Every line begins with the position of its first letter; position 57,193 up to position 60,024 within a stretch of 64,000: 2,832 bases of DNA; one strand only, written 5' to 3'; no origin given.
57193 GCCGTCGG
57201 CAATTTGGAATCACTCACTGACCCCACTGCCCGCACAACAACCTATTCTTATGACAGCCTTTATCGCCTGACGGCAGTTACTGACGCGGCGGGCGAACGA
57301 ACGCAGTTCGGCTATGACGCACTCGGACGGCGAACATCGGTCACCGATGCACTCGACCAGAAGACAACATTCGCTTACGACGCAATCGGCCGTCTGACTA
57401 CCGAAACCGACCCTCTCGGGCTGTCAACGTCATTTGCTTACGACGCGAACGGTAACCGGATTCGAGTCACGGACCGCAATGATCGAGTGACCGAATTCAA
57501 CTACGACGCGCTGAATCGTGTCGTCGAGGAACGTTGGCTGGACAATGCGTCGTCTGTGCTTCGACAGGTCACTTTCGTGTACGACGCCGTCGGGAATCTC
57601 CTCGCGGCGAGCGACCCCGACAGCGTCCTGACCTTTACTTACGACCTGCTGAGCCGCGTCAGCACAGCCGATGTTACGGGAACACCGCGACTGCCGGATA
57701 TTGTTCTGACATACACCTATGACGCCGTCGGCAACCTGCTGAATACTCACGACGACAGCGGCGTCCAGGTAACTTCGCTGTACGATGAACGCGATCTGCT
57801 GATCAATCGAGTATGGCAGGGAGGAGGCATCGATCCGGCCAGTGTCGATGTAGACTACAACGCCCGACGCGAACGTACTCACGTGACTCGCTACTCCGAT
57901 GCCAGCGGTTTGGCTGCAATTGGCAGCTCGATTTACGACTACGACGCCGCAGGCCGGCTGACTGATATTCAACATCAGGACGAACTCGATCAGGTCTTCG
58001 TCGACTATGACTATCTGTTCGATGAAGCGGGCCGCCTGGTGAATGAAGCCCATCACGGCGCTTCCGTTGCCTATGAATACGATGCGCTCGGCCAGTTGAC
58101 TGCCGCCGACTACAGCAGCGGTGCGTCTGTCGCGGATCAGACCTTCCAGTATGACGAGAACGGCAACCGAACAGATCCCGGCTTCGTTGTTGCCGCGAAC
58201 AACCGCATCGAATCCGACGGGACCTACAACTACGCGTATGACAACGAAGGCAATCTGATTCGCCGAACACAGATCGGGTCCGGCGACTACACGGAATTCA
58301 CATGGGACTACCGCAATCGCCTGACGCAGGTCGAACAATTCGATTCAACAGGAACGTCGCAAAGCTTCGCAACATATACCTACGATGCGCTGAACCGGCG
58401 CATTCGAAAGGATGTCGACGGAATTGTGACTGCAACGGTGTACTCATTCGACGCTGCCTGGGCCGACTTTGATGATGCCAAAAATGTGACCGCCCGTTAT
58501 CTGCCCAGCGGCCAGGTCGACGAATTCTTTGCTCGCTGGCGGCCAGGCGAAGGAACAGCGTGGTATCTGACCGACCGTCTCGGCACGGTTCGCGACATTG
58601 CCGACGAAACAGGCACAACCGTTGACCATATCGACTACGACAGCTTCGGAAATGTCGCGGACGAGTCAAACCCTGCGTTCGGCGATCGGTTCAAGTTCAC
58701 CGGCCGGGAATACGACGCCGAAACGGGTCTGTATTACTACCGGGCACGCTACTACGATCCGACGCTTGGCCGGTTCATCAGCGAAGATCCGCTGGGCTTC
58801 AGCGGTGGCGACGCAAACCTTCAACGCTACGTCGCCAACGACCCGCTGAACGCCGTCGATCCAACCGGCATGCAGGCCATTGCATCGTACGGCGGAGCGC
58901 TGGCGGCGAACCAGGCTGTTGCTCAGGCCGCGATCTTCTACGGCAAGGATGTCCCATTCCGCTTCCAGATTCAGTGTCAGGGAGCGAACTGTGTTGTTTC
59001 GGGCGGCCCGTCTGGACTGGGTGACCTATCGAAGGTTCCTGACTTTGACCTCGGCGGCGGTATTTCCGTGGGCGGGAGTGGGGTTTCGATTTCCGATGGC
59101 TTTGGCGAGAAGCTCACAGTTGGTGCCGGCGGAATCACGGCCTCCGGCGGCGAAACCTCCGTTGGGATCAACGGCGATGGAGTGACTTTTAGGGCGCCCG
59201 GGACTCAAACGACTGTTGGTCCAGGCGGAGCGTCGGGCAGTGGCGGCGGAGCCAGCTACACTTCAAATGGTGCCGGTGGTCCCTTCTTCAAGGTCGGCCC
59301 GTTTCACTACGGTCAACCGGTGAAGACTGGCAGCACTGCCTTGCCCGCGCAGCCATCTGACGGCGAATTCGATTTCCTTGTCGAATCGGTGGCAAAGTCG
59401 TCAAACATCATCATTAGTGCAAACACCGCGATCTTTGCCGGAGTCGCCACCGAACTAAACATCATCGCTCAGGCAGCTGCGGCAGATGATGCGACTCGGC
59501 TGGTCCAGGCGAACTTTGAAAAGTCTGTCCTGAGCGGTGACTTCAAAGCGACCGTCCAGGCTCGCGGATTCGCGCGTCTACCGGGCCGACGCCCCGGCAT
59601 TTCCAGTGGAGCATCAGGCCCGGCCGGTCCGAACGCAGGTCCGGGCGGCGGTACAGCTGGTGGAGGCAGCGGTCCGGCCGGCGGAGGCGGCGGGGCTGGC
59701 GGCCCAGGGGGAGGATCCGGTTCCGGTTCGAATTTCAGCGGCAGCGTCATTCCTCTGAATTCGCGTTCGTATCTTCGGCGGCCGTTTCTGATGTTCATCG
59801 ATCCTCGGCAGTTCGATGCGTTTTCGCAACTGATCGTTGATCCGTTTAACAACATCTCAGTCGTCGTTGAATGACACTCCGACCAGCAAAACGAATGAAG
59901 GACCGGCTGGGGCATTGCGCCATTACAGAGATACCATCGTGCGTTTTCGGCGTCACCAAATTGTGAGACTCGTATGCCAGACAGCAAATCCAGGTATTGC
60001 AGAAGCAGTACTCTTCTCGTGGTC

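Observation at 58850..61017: RHS C-terminal toxin domain of unknown type with no obvious cognate immunity gene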

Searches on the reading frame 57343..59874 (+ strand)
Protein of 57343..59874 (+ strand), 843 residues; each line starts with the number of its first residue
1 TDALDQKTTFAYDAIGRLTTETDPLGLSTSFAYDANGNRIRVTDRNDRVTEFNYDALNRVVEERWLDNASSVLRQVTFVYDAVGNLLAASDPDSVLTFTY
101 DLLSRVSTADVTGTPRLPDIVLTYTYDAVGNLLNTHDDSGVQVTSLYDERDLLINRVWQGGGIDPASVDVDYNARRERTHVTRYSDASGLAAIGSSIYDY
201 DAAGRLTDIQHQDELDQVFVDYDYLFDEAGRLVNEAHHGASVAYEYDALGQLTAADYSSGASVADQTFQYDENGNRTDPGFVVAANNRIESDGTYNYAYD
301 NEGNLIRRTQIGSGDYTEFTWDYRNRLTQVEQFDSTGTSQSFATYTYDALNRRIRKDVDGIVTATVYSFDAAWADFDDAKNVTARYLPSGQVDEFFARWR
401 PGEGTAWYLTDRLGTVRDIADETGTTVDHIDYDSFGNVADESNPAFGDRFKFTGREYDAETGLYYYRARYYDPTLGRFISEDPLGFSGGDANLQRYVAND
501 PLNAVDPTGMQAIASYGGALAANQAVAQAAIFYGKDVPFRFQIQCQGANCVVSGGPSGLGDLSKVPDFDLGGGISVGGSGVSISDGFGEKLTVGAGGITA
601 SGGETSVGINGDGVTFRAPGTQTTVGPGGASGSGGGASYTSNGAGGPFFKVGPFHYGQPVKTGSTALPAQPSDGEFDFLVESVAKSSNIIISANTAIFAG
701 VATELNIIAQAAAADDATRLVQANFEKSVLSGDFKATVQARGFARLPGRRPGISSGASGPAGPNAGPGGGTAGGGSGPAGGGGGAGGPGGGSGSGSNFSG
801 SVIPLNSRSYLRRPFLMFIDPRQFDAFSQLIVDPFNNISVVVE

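Call 67: search_protein_families(library=ncbifam, proteins=[window:57343-59874:+], max_evalue=0.01)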
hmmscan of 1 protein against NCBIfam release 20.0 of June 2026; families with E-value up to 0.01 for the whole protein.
window:57343-59874:+ (843 aa): 3 families
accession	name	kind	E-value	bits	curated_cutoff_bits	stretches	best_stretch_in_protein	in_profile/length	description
NF041261.1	RHS_core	equivalog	4.3e-34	117.6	2000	3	400-510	1152-1261/1261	RHS element core protein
TIGR01643.1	YD_repeat_2x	repeat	6.5e-28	96.1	15.8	5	12-52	1-41/42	YD repeat-containing protein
TIGR03696.1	Rhs_assc_core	domain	2.8e-25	88.6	32.5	1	432-510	1-76/76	RHS repeat-associated core domain-containing protein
